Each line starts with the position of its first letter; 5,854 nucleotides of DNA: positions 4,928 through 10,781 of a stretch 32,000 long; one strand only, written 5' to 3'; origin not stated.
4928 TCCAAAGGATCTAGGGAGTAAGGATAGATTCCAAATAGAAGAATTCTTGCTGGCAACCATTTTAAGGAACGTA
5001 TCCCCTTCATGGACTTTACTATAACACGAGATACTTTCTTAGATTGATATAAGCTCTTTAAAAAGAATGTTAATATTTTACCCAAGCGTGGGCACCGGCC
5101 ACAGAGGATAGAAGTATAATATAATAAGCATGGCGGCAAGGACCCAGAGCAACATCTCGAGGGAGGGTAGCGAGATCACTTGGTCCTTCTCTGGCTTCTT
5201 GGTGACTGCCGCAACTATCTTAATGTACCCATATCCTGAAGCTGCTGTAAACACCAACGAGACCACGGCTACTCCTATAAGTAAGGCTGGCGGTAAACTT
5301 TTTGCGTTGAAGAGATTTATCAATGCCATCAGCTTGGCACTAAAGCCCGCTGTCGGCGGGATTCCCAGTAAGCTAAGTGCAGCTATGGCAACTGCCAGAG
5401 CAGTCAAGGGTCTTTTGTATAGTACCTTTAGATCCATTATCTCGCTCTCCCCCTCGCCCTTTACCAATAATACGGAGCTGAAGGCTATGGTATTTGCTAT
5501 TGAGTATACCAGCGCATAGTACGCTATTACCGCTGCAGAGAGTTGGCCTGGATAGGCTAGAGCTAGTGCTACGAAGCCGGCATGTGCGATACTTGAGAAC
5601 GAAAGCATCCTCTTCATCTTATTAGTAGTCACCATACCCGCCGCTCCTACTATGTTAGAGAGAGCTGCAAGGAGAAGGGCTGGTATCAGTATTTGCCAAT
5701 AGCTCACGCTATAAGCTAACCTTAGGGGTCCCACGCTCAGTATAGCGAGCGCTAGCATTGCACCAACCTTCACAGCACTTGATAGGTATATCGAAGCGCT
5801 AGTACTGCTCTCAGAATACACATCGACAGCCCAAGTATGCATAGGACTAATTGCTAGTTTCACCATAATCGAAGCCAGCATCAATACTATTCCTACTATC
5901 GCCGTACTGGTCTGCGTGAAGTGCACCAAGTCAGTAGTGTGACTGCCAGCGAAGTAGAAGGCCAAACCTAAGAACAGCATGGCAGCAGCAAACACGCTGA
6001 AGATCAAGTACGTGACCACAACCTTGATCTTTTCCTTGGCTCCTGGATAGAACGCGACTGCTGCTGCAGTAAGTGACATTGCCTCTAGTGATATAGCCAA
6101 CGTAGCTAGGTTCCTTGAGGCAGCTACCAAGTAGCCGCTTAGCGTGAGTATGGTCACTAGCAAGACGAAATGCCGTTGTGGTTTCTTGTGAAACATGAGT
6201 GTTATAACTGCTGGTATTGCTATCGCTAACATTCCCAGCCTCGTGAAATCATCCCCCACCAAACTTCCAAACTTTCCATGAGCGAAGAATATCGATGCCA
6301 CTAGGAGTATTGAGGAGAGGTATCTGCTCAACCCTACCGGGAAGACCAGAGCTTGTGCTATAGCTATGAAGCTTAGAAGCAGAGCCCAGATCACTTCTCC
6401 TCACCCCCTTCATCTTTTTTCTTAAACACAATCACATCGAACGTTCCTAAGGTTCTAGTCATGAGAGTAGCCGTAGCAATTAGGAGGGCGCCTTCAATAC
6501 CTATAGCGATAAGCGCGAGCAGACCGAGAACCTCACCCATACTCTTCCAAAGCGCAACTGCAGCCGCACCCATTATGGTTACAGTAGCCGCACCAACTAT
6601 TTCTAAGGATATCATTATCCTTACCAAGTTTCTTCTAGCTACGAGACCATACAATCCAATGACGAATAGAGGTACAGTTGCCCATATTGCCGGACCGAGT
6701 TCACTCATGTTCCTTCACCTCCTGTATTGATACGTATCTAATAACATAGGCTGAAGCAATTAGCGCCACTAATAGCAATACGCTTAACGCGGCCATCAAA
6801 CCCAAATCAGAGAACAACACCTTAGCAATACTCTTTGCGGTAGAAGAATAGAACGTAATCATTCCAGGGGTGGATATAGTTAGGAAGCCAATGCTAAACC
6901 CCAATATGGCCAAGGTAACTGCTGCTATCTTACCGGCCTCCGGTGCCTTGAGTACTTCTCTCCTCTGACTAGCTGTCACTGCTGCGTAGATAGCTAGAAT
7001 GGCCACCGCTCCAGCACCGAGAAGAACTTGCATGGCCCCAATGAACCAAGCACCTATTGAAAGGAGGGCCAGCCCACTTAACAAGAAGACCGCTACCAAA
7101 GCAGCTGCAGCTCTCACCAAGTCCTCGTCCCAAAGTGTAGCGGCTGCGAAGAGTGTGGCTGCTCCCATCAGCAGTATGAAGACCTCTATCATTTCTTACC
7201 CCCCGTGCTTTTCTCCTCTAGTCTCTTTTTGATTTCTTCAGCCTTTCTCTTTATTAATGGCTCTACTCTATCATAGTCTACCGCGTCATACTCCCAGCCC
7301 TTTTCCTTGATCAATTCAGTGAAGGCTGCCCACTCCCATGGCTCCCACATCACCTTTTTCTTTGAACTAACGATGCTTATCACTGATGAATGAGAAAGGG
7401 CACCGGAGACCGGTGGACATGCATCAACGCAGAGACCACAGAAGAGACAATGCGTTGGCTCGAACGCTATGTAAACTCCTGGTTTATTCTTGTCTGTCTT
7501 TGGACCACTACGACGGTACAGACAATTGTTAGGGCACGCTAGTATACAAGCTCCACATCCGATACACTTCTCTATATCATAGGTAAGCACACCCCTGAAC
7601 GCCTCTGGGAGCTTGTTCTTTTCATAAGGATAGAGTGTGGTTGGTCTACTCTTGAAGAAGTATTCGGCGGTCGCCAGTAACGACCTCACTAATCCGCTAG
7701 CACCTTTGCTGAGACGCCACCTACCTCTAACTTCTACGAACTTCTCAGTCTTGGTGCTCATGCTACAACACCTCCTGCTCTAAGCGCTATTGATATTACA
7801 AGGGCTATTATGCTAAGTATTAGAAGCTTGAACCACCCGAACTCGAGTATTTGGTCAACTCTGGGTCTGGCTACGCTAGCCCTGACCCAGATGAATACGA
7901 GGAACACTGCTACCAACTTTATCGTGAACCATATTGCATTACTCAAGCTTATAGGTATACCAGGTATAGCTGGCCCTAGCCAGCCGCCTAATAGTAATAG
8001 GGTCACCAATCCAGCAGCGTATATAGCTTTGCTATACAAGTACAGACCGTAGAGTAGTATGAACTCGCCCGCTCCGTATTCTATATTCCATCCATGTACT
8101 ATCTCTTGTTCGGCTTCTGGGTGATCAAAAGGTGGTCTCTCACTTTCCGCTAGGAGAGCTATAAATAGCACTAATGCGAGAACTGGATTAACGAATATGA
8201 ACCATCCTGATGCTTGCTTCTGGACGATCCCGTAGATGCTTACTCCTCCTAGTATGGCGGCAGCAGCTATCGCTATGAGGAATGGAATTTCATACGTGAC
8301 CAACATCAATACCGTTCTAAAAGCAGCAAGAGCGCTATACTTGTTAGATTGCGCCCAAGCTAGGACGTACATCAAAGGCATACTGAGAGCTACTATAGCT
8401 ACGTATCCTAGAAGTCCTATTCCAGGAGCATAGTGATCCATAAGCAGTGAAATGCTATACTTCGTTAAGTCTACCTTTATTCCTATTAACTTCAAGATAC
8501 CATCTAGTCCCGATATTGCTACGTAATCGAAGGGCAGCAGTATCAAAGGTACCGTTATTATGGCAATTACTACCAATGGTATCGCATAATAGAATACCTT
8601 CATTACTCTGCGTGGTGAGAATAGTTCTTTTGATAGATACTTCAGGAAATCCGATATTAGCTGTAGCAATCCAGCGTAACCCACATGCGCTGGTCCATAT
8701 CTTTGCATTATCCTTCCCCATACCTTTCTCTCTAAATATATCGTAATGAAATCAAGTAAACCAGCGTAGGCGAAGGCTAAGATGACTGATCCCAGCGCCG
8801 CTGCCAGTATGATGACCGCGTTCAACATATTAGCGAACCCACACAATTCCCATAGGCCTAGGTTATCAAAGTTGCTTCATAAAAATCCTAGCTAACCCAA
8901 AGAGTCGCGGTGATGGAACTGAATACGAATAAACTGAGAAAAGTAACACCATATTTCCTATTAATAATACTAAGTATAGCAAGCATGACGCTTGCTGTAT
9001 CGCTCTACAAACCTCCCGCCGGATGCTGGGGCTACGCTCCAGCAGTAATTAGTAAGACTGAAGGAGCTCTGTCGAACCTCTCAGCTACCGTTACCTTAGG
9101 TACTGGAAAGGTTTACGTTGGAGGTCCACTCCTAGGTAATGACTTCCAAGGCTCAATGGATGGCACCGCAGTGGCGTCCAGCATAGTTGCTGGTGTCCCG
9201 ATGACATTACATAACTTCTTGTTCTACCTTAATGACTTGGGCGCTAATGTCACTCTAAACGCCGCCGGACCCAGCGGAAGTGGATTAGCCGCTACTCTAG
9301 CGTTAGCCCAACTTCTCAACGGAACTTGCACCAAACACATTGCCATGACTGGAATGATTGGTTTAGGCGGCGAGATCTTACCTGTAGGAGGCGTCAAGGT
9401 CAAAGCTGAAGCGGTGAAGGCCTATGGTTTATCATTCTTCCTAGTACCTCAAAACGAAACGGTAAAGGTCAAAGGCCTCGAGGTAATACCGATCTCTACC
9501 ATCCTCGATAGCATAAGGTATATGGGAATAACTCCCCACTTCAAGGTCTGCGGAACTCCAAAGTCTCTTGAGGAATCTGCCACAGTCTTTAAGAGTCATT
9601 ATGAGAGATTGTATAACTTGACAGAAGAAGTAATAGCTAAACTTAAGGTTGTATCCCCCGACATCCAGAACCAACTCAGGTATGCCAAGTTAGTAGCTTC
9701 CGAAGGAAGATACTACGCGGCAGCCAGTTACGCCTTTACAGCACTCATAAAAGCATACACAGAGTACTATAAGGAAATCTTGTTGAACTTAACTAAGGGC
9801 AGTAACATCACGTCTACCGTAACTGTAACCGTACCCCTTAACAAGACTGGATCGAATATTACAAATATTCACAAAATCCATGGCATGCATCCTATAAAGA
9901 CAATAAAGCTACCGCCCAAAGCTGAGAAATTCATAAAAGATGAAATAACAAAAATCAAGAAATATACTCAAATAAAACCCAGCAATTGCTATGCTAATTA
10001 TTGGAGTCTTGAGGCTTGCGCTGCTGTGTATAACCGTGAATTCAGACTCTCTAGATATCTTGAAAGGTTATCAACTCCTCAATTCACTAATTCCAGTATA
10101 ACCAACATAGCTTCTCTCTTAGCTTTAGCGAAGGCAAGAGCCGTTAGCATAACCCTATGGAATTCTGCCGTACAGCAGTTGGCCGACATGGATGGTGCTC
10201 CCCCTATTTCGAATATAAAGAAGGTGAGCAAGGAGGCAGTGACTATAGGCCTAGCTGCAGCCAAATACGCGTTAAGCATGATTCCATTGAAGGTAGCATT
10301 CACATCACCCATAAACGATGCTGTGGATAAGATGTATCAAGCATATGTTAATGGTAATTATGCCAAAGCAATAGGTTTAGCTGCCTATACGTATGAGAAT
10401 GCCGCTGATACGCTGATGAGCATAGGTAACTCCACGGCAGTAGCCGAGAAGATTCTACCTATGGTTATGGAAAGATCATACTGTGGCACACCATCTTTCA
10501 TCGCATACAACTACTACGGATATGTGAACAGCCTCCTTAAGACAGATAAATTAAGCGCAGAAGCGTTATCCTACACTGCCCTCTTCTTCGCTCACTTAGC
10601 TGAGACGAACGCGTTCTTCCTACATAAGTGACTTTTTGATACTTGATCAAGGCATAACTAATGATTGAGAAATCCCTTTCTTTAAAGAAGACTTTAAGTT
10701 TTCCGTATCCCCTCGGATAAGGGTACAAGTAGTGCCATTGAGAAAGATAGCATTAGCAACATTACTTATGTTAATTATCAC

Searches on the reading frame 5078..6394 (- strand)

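Call 48: search_protein_families(library=pfam, proteins=[window:5078-6394:-])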
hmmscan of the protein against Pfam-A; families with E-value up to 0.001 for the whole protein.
window:5078-6394:- (438 aa): 1 family
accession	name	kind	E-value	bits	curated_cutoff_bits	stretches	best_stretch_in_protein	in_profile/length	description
PF00361.26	Proton_antipo_M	-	3e-33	115.7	21.5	1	93-372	1-286/294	NADH:quinone oxidoreductase/Mrp antiporter, TM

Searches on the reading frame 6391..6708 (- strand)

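Call 48: search_protein_families(library=pfam, proteins=[window:6391-6708:-])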
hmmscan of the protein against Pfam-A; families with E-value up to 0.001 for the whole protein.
window:6391-6708:- (105 aa): 1 family
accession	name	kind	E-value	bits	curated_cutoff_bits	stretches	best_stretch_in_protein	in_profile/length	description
PF00420.29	Oxidored_q2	-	3.1e-09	36.9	26.1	1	13-93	8-88/95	NADH-ubiquinone/plastoquinone oxidoreductase chain 4L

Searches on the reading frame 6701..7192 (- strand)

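Call 48: search_protein_families(library=pfam, proteins=[window:6701-7192:-])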
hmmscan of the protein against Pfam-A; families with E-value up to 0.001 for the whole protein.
window:6701-7192:- (163 aa): 1 family
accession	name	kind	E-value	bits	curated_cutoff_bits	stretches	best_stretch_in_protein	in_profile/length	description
PF00499.25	Oxidored_q3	-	1.9e-12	47.6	33.2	1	16-148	2-144/146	NADH-ubiquinone/plastoquinone oxidoreductase chain 6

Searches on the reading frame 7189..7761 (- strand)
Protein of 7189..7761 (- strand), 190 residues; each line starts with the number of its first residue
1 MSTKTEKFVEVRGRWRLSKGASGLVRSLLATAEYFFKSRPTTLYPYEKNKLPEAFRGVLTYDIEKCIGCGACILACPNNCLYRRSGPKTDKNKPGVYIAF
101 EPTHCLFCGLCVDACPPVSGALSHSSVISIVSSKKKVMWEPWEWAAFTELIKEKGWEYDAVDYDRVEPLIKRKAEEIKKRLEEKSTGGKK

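Call 48: search_protein_families(library=pfam, proteins=[window:7189-7761:-])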
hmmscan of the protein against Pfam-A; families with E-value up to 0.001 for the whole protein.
window:7189-7761:- (190 aa): 13 families
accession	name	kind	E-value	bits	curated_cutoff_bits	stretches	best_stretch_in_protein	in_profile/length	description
PF00037.32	Fer4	-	3.8e-12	45.9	21.1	2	60-82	2-24/24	4Fe-4S binding domain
PF12838.12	Fer4_7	-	4.9e-11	43.4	27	1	65-116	1-49/52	4Fe-4S dicluster domain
PF13237.11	Fer4_10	-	7.8e-10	39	25.5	1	61-116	4-53/53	4Fe-4S dicluster domain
PF12797.12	Fer4_2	-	5.3e-09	35.9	24.5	1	60-77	4-21/22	4Fe-4S binding domain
PF13187.11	Fer4_9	-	8.5e-09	35.7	27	1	65-116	1-48/52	4Fe-4S dicluster domain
PF12837.12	Fer4_6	-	6.5e-08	32.6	25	1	60-80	3-23/24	4Fe-4S binding domain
PF12800.12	Fer4_4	-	9.4e-07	29.1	24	1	64-78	2-16/17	4Fe-4S binding domain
PF17179.9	Fer4_22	-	5e-06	27.7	27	0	61-79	76-94/95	4Fe-4S dicluster domain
PF14697.11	Fer4_21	-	8.7e-06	26.2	35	1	63-116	5-52/59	4Fe-4S dicluster domain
PF13484.11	Fer4_16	-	1.2e-05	26.5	30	0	65-93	1-28/66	4Fe-4S double cluster binding domain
PF13459.11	Fer4_15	-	3.7e-05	24.8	22.4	0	60-78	2-20/66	4Fe-4S single cluster domain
PF13183.11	Fer4_8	-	0.0001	23.2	27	0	63-116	2-65/68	4Fe-4S dicluster domain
PF12798.12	Fer4_3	-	0.00018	22.5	27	0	105-116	1-12/15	4Fe-4S binding domain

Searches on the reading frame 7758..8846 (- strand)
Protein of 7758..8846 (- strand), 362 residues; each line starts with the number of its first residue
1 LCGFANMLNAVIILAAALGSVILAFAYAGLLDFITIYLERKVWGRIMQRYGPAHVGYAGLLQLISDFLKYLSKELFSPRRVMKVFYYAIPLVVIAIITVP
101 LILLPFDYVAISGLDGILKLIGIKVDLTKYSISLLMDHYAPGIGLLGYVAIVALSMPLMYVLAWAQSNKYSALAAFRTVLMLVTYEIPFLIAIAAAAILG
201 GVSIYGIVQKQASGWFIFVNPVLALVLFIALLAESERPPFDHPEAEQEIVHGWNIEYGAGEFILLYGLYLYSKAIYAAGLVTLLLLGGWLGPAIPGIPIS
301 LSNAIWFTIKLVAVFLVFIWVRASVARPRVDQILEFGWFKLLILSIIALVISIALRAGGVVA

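Call 48: search_protein_families(library=pfam, proteins=[window:7758-8846:-])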
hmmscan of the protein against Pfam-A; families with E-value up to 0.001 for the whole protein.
window:7758-8846:- (362 aa): 1 family
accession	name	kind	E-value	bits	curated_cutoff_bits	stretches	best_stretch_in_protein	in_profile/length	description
PF00146.26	NADHdh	-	7.7e-74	249.2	27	1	23-352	6-297/298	NADH dehydrogenase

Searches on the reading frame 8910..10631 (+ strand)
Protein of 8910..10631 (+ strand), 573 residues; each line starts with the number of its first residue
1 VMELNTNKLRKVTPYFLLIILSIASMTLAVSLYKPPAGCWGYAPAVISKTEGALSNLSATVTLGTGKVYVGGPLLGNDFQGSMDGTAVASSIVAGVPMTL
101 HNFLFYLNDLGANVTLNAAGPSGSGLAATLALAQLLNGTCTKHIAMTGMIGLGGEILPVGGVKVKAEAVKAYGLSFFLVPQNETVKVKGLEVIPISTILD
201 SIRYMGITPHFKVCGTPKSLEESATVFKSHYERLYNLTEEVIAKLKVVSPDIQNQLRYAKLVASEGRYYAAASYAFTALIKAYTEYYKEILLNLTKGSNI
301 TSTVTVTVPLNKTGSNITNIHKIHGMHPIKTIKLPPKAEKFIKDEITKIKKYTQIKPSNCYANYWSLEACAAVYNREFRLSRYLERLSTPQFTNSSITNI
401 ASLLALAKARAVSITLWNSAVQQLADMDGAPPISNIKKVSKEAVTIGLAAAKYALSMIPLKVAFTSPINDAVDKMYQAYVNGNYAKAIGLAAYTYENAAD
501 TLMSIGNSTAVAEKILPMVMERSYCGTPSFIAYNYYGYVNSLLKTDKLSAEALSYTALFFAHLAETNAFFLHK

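Call 49: search_protein_families(library=pfam, proteins=[window:8910-10631:+])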
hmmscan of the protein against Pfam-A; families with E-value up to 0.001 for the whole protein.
window:8910-10631:+ (573 aa): 1 family
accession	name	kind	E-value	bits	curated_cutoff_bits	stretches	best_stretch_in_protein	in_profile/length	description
PF05362.19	Lon_C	-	2.4e-09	37.5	21.1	1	119-188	108-177/205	Lon protease (S16) C-terminal proteolytic domain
